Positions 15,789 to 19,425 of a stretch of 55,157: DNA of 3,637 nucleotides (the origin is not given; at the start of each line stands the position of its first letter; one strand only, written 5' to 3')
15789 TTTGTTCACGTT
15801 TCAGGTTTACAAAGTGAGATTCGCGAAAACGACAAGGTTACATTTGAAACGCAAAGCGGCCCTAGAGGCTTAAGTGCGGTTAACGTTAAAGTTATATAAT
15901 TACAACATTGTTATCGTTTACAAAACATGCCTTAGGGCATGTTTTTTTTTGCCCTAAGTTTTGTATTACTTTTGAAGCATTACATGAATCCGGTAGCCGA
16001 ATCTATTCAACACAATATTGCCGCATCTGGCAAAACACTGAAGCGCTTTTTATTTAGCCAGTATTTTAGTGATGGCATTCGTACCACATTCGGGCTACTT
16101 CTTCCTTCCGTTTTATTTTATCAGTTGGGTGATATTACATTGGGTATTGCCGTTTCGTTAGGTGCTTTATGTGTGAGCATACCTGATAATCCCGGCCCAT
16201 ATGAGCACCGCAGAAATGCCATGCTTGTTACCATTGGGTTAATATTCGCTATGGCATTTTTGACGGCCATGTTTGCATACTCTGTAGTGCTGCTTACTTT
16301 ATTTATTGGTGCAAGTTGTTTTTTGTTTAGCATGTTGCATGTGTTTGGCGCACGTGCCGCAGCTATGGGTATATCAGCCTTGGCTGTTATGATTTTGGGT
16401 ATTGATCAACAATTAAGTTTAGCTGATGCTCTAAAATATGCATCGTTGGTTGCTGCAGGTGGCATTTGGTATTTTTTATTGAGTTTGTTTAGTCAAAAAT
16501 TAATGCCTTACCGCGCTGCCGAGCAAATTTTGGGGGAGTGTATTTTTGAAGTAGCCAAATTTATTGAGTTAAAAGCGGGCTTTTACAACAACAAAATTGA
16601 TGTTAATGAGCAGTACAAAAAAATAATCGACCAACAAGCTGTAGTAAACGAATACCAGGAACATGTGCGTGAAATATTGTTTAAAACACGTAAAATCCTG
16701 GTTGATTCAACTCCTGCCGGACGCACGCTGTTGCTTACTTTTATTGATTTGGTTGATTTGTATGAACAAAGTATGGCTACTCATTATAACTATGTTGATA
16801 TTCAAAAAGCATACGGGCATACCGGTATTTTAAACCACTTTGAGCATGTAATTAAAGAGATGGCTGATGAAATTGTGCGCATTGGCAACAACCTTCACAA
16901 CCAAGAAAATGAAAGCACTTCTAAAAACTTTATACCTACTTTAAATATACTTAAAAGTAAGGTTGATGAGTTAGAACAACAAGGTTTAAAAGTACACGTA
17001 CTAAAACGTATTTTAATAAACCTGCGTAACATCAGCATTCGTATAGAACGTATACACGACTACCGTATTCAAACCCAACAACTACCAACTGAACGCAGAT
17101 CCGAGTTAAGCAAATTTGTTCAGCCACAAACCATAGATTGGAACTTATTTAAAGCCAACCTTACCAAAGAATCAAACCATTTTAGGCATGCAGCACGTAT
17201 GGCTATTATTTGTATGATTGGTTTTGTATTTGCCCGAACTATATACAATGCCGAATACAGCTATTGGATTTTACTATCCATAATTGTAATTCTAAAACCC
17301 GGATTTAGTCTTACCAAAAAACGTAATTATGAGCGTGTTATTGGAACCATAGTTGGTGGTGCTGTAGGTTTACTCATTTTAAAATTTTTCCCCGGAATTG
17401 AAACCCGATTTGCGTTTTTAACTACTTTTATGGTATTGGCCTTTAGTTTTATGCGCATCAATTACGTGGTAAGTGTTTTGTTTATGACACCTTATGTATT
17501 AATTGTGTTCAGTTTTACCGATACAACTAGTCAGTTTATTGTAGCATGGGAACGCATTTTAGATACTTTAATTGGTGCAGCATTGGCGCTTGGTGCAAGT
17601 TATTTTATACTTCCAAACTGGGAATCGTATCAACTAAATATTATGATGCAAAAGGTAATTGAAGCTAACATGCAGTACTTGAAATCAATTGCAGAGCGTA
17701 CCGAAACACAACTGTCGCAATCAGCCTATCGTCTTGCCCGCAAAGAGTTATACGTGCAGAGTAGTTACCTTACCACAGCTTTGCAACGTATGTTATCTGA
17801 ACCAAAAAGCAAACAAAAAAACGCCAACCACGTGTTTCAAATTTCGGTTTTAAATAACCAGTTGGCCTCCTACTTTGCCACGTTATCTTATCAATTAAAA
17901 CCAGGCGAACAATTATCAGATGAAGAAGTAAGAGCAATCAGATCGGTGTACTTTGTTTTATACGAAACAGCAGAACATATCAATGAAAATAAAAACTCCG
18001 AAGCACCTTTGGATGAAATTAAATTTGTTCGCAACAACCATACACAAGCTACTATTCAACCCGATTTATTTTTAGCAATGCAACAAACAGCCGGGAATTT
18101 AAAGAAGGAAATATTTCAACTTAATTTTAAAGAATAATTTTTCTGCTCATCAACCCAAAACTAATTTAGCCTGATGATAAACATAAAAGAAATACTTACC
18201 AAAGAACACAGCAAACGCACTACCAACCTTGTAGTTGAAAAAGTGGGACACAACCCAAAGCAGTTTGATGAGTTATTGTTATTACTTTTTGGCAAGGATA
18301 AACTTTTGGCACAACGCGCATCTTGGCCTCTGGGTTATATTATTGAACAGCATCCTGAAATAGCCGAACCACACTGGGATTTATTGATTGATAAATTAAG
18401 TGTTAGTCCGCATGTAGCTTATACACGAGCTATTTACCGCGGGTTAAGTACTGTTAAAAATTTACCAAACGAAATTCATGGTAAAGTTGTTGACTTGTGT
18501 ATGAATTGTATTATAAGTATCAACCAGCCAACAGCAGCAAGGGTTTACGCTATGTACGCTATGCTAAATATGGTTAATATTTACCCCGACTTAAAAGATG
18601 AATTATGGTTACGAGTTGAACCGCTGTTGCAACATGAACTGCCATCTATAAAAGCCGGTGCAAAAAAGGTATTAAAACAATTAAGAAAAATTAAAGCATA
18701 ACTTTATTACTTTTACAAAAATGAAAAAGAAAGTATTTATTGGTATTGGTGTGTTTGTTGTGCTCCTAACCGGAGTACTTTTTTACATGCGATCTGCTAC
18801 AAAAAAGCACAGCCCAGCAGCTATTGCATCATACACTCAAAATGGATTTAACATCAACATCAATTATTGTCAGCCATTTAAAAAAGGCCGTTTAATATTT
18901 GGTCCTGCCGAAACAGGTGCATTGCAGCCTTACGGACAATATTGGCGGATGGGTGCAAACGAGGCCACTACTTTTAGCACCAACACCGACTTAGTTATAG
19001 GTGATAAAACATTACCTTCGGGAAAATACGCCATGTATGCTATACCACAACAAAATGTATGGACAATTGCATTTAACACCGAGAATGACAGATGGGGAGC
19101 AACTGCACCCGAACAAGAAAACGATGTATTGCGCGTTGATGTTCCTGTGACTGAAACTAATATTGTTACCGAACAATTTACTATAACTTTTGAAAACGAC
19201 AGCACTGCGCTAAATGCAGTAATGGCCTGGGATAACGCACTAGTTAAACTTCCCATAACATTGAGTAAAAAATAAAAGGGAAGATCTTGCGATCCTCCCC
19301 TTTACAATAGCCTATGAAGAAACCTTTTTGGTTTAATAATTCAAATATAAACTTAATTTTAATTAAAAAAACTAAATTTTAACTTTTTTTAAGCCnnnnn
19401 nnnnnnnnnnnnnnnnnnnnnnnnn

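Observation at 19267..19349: Stand-alone sRNA candidate antisense to AUG-AAG-AAA (MKK) start regions of secreted-protein mRNAs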

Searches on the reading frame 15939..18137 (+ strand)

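Call 8: search_protein_families(library=pfam, proteins=[window:15939-18137:+])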
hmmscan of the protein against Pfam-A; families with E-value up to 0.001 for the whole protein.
window:15939-18137:+ (732 aa): 4 families
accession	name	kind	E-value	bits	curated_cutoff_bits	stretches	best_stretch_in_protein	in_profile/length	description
PF12805.13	FUSC-like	-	1.9e-36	126.1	22.1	1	95-371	1-279/284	FUSC-like inner membrane protein yccS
PF13515.12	FUSC_2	-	6.7e-22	78.4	25.6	1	434-551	7-124/126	Fusaric acid resistance protein-like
PF04632.18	FUSC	-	7.7e-07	28.5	30.9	1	441-702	27-288/660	Fusaric acid resistance protein family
PF11744.14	ALMT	-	1.3e-06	28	20.6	1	414-583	10-194/471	Aluminium activated malate transporter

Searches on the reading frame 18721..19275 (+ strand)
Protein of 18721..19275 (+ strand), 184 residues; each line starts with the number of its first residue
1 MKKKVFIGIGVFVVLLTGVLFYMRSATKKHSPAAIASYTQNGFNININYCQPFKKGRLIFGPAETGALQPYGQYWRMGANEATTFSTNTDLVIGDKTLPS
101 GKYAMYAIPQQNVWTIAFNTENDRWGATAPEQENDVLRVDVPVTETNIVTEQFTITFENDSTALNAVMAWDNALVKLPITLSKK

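Call 8: search_protein_families(library=pfam, proteins=[window:18721-19275:+])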
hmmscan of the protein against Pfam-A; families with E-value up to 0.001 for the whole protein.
window:18721-19275:+ (184 aa): 1 family
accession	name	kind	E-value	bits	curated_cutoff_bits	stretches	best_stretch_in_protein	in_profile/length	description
PF11138.13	DUF2911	-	1.6e-44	151.7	27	1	31-179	1-145/145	Protein of unknown function (DUF2911)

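Call 31: find_homologous_proteins(query=window:18721-19275:+, max_evalue=1e-20)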
Query window:18721-19275:+ (184 aa): 561 proteins with E <= 1e-20 among 630 candidates; the best 120 are listed.
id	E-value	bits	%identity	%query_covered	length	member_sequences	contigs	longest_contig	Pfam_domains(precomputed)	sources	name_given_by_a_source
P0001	8.8e-117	405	97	100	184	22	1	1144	PF11138.14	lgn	-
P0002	6.8e-106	370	88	100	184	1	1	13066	PF11138.14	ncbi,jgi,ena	jgi:hypothetical protein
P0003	1.8e-104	365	86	100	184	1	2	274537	PF11138.14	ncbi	-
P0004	2.9e-102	358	85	100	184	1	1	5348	PF11138.14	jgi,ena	-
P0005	1.5e-101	355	84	100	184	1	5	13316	PF11138.14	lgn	-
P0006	4.2e-101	354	84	100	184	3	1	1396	PF11138.14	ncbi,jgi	jgi:hypothetical protein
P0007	1.6e-88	313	73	99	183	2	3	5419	PF11138.14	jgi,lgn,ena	jgi:hypothetical protein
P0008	3.0e-88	312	71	100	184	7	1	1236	PF11138.14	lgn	-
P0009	3.4e-84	299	69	100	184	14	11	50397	PF11138.14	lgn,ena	-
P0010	9.1e-84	298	69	100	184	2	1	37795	PF11138.14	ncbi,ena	-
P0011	1.4e-81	290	67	100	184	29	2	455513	PF11138.14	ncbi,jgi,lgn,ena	jgi:hypothetical protein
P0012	2.3e-79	283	66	100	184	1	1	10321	PF11138.14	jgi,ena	-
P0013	7.0e-78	278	65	97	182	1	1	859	PF11138.14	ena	-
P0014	2.8e-77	276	65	97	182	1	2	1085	PF11138.14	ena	-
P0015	3.5e-77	276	65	97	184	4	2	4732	PF11138.14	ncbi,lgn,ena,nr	ncbi:MAG: DUF2911 domain-containing protein [Bacteroidia bacterium]|nr:DUF2911 domain-containing pro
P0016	3.5e-73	263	66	97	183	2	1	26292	PF11138.14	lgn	-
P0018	2.9e-71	257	62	99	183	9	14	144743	PF11138.14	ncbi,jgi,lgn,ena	jgi:hypothetical protein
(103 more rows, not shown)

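Call 32: find_encoding_contigs(protein=P0002, flank=2000, max_places=2)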
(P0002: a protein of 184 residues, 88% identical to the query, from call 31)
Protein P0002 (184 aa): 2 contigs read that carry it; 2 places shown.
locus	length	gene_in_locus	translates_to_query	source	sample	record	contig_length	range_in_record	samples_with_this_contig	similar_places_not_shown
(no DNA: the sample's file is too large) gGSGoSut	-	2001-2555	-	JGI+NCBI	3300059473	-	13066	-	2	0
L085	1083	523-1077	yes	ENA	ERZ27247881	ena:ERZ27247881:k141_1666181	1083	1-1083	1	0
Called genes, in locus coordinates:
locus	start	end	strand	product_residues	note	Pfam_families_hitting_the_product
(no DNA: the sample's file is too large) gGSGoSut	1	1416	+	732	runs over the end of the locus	PF12805:FUSC-like, PF11744:ALMT (weak), PF04632:FUSC (weak), PF13515:FUSC_2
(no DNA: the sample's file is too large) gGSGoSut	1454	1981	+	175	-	-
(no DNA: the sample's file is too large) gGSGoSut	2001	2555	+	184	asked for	PF11138:DUF2911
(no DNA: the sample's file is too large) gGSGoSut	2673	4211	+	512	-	PF07676:PD40 (weak), PF00691:OmpA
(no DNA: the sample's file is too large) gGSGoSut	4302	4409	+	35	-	PF13366:PDDEXK_3 (weak)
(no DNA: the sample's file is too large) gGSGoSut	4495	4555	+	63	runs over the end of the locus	PF13366:PDDEXK_3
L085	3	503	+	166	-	?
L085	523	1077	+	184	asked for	PF11138:DUF2911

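Call 33: find_encoding_contigs(protein=P0004, flank=2000, max_places=2)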
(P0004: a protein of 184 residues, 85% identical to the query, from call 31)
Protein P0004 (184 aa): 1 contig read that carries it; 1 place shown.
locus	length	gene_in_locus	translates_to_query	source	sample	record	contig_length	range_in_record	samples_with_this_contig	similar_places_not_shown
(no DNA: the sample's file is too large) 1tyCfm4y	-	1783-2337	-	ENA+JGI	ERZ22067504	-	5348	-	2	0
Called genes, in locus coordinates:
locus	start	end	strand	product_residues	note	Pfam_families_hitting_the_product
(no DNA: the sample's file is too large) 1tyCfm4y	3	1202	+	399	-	?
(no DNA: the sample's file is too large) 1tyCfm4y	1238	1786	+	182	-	-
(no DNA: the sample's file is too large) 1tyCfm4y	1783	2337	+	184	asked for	PF11138:DUF2911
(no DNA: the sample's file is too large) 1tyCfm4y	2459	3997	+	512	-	PF07676:PD40 (faint), PF00691:OmpA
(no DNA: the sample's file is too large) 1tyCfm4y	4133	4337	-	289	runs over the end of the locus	PF01263:Aldose_epim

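Call 34: find_encoding_contigs(protein=P0005, flank=2000, max_places=2)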
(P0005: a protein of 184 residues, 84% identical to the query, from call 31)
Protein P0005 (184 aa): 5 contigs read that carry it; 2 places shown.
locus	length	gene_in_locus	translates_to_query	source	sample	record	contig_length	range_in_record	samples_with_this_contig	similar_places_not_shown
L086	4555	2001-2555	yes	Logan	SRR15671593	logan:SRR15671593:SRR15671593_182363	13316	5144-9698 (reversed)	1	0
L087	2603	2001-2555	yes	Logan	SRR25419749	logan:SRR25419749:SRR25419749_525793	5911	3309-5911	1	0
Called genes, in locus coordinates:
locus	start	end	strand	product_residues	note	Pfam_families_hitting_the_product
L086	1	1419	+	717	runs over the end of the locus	PF12805:FUSC-like, PF11744:ALMT (weak), PF13515:FUSC_2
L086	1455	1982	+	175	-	-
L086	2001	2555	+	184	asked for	PF11138:DUF2911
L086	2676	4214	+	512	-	PF07676:PD40 (weak), PF00691:OmpA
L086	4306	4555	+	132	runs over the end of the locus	PF13366:PDDEXK_3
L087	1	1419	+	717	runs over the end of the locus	PF12805:FUSC-like, PF11744:ALMT (weak), PF13515:FUSC_2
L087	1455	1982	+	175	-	-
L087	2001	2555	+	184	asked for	PF11138:DUF2911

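Call 35: find_encoding_contigs(protein=P0007, flank=2000, max_places=2)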
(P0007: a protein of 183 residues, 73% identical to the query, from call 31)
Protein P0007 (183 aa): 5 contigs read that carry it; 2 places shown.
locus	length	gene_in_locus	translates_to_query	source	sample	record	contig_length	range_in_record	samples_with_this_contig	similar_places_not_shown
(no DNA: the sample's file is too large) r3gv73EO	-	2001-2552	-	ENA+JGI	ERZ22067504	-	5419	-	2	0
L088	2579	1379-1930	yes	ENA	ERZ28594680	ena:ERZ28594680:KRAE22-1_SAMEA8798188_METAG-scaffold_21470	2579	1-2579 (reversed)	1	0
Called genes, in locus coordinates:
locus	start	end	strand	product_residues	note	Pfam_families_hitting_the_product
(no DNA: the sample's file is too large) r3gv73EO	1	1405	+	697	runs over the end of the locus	?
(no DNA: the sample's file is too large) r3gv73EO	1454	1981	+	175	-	-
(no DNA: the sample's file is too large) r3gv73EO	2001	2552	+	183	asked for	PF11138:DUF2911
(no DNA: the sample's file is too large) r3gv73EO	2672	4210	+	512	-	PF07676:PD40 (weak), PF00691:OmpA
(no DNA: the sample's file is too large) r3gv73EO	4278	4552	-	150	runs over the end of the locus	?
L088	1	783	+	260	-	?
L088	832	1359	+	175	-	-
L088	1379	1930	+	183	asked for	PF11138:DUF2911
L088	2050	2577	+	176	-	?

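Call 36: find_encoding_contigs(protein=P0009, flank=2000, max_places=2)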
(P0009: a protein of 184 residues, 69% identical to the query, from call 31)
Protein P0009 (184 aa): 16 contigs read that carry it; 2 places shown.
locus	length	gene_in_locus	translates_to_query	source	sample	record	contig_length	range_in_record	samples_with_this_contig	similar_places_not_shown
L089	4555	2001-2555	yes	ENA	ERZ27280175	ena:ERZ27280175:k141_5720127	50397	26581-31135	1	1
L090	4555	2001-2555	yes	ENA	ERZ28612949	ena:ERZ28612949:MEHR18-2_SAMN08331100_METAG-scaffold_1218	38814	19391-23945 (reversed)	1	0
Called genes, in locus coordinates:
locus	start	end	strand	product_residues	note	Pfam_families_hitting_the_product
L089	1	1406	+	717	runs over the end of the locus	PF12805:FUSC-like, PF11744:ALMT, PF04632:FUSC (weak), PF13515:FUSC_2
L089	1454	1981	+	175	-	-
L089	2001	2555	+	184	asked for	PF11138:DUF2911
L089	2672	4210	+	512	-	PF07676:PD40 (weak), PF00691:OmpA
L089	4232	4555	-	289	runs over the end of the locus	PF01263:Aldose_epim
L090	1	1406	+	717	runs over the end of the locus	PF12805:FUSC-like, PF11744:ALMT, PF04632:FUSC (weak), PF13515:FUSC_2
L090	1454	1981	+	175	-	-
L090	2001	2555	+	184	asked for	PF11138:DUF2911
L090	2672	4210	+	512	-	PF07676:PD40 (weak), PF00691:OmpA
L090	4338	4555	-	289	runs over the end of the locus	PF01263:Aldose_epim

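Call 37: find_encoding_contigs(protein=P0012, flank=2000, max_places=2)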
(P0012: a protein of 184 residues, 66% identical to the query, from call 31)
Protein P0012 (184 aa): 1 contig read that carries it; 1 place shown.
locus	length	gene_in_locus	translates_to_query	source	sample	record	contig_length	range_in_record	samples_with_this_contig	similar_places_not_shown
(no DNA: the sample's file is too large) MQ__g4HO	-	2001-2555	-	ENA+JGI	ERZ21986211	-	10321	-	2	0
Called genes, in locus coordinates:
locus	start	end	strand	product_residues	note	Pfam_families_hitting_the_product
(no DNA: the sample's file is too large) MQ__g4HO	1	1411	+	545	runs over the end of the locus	?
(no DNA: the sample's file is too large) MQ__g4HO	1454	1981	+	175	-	-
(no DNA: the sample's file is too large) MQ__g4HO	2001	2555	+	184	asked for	PF11138:DUF2911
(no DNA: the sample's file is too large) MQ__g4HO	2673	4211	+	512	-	PF07676:PD40 (weak), PF00691:OmpA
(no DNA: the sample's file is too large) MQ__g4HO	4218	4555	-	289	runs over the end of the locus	PF01263:Aldose_epim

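Call 38: find_encoding_contigs(protein=P0016, flank=2000, max_places=2)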
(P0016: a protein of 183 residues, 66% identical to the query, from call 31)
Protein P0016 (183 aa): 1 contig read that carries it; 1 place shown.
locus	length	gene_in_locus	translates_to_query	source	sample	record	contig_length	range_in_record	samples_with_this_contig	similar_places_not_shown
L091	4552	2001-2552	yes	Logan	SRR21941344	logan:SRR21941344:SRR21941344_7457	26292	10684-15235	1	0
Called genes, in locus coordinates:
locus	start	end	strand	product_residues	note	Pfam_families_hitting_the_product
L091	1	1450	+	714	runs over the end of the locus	PF12805:FUSC-like, PF11744:ALMT, PF13515:FUSC_2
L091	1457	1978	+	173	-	-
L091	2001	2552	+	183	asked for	PF11138:DUF2911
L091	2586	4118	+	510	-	PF07676:PD40 (faint), PF00691:OmpA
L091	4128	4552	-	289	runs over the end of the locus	PF01263:Aldose_epim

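Call 39: find_encoding_contigs(protein=P0018, flank=2000, max_places=2)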
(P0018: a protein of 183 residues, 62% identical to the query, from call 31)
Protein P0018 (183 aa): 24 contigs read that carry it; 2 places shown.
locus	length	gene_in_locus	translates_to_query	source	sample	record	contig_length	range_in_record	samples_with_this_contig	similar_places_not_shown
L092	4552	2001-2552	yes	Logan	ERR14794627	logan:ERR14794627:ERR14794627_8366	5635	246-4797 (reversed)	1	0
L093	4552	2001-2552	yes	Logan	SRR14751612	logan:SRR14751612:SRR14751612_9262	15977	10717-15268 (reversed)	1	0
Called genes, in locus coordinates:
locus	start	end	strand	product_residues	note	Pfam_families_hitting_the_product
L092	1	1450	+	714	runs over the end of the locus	PF12805:FUSC-like, PF11744:ALMT, PF13515:FUSC_2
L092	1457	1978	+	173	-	-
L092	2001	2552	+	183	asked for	PF11138:DUF2911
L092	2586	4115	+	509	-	PF07676:PD40 (weak), PF00691:OmpA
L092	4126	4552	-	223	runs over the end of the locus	?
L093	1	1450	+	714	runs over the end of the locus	PF12805:FUSC-like, PF11744:ALMT (weak), PF13515:FUSC_2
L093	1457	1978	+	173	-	-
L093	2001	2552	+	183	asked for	PF11138:DUF2911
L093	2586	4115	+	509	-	PF07676:PD40 (weak), PF00691:OmpA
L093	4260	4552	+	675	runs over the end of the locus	PF01555:N6_N4_Mtase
